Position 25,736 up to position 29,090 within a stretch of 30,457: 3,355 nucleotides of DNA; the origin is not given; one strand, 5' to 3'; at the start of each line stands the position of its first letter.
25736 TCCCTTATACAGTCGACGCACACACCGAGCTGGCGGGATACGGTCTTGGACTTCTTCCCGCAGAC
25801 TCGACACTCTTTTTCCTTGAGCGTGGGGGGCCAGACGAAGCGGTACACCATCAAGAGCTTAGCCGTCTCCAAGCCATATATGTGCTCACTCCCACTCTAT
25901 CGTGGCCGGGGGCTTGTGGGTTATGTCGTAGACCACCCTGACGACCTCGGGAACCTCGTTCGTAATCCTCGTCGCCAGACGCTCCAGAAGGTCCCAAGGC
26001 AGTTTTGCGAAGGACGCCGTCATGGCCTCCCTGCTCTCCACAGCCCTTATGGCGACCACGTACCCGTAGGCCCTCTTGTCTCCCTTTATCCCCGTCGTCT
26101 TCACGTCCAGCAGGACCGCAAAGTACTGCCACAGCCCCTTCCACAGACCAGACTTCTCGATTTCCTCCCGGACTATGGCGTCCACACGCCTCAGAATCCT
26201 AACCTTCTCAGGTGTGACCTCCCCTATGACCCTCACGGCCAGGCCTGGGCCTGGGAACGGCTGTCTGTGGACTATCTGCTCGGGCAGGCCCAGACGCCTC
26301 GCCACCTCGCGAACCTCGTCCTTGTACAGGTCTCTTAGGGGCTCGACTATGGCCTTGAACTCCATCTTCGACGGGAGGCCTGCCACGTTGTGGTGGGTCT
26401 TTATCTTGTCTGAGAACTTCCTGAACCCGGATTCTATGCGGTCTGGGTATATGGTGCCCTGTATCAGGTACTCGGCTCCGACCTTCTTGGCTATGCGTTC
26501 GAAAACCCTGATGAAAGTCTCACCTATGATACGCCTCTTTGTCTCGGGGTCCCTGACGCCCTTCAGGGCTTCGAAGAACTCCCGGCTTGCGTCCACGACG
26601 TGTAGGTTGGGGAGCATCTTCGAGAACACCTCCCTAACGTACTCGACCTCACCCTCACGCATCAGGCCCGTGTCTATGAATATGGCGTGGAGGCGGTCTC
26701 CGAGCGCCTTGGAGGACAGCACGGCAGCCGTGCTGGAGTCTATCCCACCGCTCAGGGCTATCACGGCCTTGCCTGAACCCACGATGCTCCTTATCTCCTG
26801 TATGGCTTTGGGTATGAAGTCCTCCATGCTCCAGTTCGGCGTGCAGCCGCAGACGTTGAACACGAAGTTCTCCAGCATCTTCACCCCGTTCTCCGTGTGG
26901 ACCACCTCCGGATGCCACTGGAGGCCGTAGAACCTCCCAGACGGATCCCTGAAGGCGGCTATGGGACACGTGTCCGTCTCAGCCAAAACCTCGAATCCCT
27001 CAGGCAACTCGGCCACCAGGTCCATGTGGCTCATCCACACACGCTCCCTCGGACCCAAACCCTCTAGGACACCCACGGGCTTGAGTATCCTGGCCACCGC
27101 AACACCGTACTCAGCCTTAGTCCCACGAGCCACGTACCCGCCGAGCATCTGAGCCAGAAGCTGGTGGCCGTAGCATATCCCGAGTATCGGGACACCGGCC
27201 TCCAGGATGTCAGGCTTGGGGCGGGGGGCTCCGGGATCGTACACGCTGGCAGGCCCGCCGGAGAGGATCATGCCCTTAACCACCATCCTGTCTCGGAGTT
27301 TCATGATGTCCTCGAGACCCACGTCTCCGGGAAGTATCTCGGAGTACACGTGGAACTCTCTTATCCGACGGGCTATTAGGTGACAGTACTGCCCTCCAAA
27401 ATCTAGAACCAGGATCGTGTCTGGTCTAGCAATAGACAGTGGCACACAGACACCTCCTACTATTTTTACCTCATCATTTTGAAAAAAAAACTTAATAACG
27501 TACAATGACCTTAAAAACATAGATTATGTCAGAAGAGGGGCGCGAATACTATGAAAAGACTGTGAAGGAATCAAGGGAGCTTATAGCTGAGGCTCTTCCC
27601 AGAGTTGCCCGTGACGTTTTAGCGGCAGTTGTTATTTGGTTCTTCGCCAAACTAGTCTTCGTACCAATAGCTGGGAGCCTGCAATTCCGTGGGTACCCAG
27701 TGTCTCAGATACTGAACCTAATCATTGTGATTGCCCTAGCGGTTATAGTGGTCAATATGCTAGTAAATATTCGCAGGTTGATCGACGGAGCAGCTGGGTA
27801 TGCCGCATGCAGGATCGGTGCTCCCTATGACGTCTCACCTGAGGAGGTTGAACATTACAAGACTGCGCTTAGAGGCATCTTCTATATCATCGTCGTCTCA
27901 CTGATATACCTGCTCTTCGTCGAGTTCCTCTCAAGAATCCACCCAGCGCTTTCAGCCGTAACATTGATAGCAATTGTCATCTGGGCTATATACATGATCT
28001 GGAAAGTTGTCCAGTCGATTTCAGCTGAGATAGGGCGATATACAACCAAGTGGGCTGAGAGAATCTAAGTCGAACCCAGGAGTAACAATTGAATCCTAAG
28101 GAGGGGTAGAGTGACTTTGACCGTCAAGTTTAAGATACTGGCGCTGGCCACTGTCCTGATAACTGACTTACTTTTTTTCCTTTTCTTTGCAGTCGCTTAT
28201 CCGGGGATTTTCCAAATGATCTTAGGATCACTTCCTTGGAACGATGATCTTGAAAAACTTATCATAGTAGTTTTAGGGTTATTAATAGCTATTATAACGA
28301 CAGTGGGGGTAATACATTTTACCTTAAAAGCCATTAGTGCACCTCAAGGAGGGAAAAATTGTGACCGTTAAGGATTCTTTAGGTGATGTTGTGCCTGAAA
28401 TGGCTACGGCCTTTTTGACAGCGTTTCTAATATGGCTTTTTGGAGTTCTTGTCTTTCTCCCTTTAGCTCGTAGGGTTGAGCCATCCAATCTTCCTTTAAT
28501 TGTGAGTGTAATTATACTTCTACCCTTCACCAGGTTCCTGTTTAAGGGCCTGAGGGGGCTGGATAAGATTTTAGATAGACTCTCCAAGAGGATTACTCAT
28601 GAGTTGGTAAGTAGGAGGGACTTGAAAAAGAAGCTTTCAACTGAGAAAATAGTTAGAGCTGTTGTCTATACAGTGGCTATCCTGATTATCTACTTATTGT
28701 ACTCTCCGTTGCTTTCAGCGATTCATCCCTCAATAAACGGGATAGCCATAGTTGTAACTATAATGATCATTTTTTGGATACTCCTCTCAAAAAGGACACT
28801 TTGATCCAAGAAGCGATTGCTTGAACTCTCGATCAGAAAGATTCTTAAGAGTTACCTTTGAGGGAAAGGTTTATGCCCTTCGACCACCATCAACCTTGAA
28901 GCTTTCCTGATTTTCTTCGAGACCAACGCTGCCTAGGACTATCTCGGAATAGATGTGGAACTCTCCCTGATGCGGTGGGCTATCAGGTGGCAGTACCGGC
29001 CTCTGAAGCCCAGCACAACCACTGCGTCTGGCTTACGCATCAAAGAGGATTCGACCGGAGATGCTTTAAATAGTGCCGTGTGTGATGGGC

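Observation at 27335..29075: guaA appears to have had its first ~30 codons and promoter swapped by a 1.6 kb low-GC insertion; the original 5' end survives as a decayed remnant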

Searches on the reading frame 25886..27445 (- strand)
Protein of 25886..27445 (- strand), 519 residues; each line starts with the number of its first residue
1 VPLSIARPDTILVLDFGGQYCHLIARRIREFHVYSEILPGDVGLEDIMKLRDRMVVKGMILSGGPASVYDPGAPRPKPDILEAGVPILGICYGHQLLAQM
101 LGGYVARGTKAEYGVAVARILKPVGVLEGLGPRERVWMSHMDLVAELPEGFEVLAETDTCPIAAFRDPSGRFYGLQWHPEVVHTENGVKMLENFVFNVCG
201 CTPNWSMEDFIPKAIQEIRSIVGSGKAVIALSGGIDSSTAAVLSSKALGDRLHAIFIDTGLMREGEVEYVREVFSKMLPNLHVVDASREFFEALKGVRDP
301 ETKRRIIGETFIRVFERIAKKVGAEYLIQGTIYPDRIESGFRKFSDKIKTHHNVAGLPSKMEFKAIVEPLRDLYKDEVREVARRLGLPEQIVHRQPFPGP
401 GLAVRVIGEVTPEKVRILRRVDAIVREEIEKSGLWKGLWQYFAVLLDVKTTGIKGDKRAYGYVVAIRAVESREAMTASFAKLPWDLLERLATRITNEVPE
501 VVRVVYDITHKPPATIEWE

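Call 7: find_related_loci(query=window:25886-27445:-, collection=genome_contigs, flank=10000)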
Query window:25886-27445:- (519 aa) in genome_contigs; peptide patterns used: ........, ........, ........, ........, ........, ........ (x = any residue, [..] = any of these).
599 stretches matched a pattern (row limit reached: there are more); 587 encode a relative of the query (tblastn E <= 1e-3); the best 80 are kept; 80 distinct loci.
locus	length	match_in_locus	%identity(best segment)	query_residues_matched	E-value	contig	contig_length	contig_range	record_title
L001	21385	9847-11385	78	7-519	0e+0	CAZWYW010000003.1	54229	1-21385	MAG TPA_asm: uncultured Candidatus Bathyarchaeia archaeon isolate SRP141552_co1_226 genome assembly, contig: NODE_184_le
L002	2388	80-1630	78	3-519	0e+0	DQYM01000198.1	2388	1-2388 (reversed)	MAG TPA_asm: Candidatus Bathyarchaeota archaeon isolate HyVt-157 Ga0116200_10040871, whole genome shotgun sequence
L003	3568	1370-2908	80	7-519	0e+0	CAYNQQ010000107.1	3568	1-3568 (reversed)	MAG TPA_asm: uncultured Candidatus Bathyarchaeia archaeon isolate SRP141559_co2_23 genome assembly, contig: NODE_4069_le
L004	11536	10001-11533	68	9-519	0e+0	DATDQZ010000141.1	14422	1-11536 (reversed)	MAG TPA_asm: Candidatus Bathyarchaeia archaeon isolate SMAG_U7964 k141_1937301, whole genome shotgun sequence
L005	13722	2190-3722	68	9-519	0e+0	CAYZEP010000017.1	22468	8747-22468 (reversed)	MAG TPA_asm: uncultured Candidatus Bathyarchaeia archaeon isolate binchicken_co395_78 genome assembly, contig: NODE_404_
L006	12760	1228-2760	68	9-519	0e+0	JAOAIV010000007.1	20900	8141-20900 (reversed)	MAG: Candidatus Bathyarchaeota archaeon isolate SKW11 NODE_7_length_24652_cov_3.124191, whole genome shotgun sequence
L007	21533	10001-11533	69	9-519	0e+0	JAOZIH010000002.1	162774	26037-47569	MAG: Candidatus Bathyarchaeota archaeon isolate SQ NODE_66, whole genome shotgun sequence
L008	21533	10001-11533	68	9-519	0e+0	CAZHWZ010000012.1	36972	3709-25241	MAG TPA_asm: uncultured Candidatus Bathyarchaeia archaeon isolate SRP231805_co1_73 genome assembly, contig: NODE_361_len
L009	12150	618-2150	67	9-519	0e+0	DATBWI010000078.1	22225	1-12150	MAG TPA_asm: Candidatus Bathyarchaeia archaeon isolate SMAG_U7537 k141_1063313, whole genome shotgun sequence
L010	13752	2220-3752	68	9-519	0e+0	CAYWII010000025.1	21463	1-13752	MAG TPA_asm: uncultured Candidatus Bathyarchaeia archaeon isolate binchicken_co274_118 genome assembly, contig: NODE_632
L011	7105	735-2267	68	9-519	0e+0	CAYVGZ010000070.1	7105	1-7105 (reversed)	MAG TPA_asm: uncultured Candidatus Bathyarchaeia archaeon isolate binchicken_co274_389 genome assembly, contig: NODE_250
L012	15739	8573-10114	67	6-519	0e+0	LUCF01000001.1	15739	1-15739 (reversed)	MAG: Candidatus Bathyarchaeota archaeon B63 scaffold1780, whole genome shotgun sequence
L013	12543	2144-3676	67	9-519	0e+0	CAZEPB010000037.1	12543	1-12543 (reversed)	MAG TPA_asm: uncultured Candidatus Bathyarchaeia archaeon isolate binchicken_co294_146 genome assembly, contig: NODE_485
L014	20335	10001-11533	68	9-519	0e+0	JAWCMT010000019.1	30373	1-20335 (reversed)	MAG: Candidatus Bathyarchaeia archaeon isolate JZ-2_201705_bins_71 JZ-2_201705_bins_71_scaffold_19, whole genome shotgun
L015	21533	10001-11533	67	9-519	0e+0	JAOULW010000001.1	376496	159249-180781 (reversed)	MAG: Candidatus Bathyarchaeota archaeon isolate 8_1_Jan_SF_Bin96 8_1_Jan_SF_Bin96_scaffold_1_c1, whole genome shotgun se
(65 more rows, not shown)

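Call 15: search_protein_families(library=pfam, proteins=[window:25886-27445:-], max_evalue=0.1)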
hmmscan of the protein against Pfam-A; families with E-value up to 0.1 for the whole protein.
window:25886-27445:- (519 aa): 12 families
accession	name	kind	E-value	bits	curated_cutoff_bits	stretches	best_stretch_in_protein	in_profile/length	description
PF00117.34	GATase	-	1.7e-42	145.7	22.8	1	12-197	1-189/190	Glutamine amidotransferase class-I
PF00958.27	GMP_synt_C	-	6.5e-40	135.5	27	1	427-518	1-92/92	GMP synthase C terminal domain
PF02540.23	NAD_synthase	-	5.4e-12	45.8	21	2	209-285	7-80/242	NAD synthase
PF07722.19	Peptidase_C26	-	2e-09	38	20.5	1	80-180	101-219/219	Peptidase C26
PF06508.19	QueC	-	1e-06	28.8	22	1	226-287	1-61/210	Queuosine biosynthesis protein QueC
PF02568.20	ThiI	-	1.7e-05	25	20.5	1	224-386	3-160/197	Thiamine biosynthesis protein (ThiI)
PF01507.26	PAPS_reduct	-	2e-05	25.1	22.5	1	227-395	2-162/175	Phosphoadenosine phosphosulfate reductase domain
PF01171.26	ATP_bind_3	-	0.00066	19.9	27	1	227-386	2-160/182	PP-loop family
PF03054.22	tRNA_Me_trans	-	0.0011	19.2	20.6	0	227-257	3-32/202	tRNA methyl transferase HUP domain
PF00733.27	Asn_synthase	-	0.0058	16.8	21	1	228-282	21-75/354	Asparagine synthase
PF00764.25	Arginosuc_synth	-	0.024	15.1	27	1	226-292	1-67/162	Arginosuccinate synthase N-terminal HUP domain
PF22077.1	C2c1_Nuc-II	-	0.082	13.3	27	0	142-180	69-108/128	CRISPR-associated endonuclease C2c1 Nuc-II domain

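Call 30: find_homologous_proteins(query=window:25886-27445:-, max_evalue=1e-100)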
Query window:25886-27445:- (519 aa): 7982 proteins with E <= 1e-100 among 8000 candidates; the best 120 are listed.
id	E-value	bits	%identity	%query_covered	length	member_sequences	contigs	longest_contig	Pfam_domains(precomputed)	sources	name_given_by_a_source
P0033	0.0e+0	1174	99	100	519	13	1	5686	PF00958.28,PF07722.20,PF01507.26,PF06508.20,PF02568.21,PF00117.35,PF02540.24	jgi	-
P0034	0.0e+0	1072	90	99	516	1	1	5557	PF00958.28,PF07722.20,PF06508.20,PF00117.35,PF02540.24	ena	-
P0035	6.0e-285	964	81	99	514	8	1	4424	PF00958.28,PF00733.28,PF07722.20,PF06508.20,PF02568.21,PF00117.35,PF02540.24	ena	-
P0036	1.3e-284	963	81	99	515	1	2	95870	PF00958.28,PF07722.20,PF06508.20,PF00117.35,PF02540.24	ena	-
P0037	4.9e-281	951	79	99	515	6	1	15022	PF00958.28,PF00733.28,PF07722.20,PF06508.20,PF02568.21,PF00117.35,PF02540.24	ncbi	-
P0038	1.7e-280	949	79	99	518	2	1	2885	PF00958.28,PF00733.28,PF07722.20,PF06508.20,PF02568.21,PF00117.35,PF02540.24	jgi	-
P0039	7.5e-279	943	78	99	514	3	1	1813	PF00958.28,PF07722.20,PF01507.26,PF06508.20,PF00117.35,PF02540.24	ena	-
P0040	7.9e-279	943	78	99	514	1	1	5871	PF00958.28,PF00733.28,PF07722.20,PF06508.20,PF00117.35,PF02540.24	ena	-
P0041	4.0e-278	941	78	99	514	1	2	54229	PF00958.28,PF00733.28,PF07722.20,PF06508.20,PF00117.35,PF02540.24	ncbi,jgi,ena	-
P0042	1.2e-277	940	78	99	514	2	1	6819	PF00958.28,PF07722.20,PF06508.20,PF00117.35,PF02540.24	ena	-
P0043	1.7e-275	932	77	99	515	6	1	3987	PF00958.28,PF07722.20,PF06508.20,PF00117.35,PF02540.24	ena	-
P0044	1.9e-272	922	77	97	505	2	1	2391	PF00958.28,PF00733.28,PF07722.20,PF06508.20,PF00117.35,PF02540.24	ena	-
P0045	4.1e-248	842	70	99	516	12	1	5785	PF00958.28,PF07722.20,PF06508.20,PF00117.35,PF01171.27,PF02540.24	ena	-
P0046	2.1e-245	833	71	98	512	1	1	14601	PF00958.28,PF07722.20,PF06508.20,PF00117.35,PF01171.27,PF02540.24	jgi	-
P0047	1.1e-244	831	70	99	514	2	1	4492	PF00958.28,PF07722.20,PF06508.20,PF00117.35,PF01171.27,PF02540.24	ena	-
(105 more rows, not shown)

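Call 32: find_encoding_contigs(protein=P0034, flank=10000, max_places=5)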
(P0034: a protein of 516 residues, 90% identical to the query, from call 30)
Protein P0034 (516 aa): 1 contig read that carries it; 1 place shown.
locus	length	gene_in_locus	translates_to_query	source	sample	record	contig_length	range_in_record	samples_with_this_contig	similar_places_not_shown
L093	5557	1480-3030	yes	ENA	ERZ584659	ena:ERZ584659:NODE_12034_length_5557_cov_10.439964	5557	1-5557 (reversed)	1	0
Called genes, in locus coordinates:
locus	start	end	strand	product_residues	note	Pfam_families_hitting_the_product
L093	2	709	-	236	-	?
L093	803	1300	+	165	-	PF13302:Acetyltransf_3 (weak), PF13527:Acetyltransf_9 (weak), PF00583:Acetyltransf_1, PF13673:Acetyltransf_10, PF13508:Acetyltransf_7, PF08445:FR47, PF24553:Rv0428c_C (weak)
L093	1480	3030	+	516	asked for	PF00117:GATase, PF07722:Peptidase_C26, PF02540:NAD_synthase (weak), PF06508:QueC (faint), PF00958:GMP_synt_C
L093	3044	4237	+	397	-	PF04055:Radical_SAM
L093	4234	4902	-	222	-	PF00753:Lactamase_B, PF19583:ODP, PF23023:Anti-Pycsar_Apyc1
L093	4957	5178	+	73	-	PF08271:Zn_Ribbon_TF (weak)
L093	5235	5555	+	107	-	?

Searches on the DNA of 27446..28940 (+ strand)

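Call 75: search_dna_similar(query=window:27446-28940:+, collection=phages, mode=distant, max_rows=5)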
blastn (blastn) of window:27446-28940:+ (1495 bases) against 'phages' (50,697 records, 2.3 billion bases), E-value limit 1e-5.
No match.

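Call 76: search_dna_similar(query=window:27446-28940:+, collection=plasmids, mode=distant, max_rows=5)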
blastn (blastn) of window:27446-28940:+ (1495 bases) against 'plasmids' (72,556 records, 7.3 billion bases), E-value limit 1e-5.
No match.
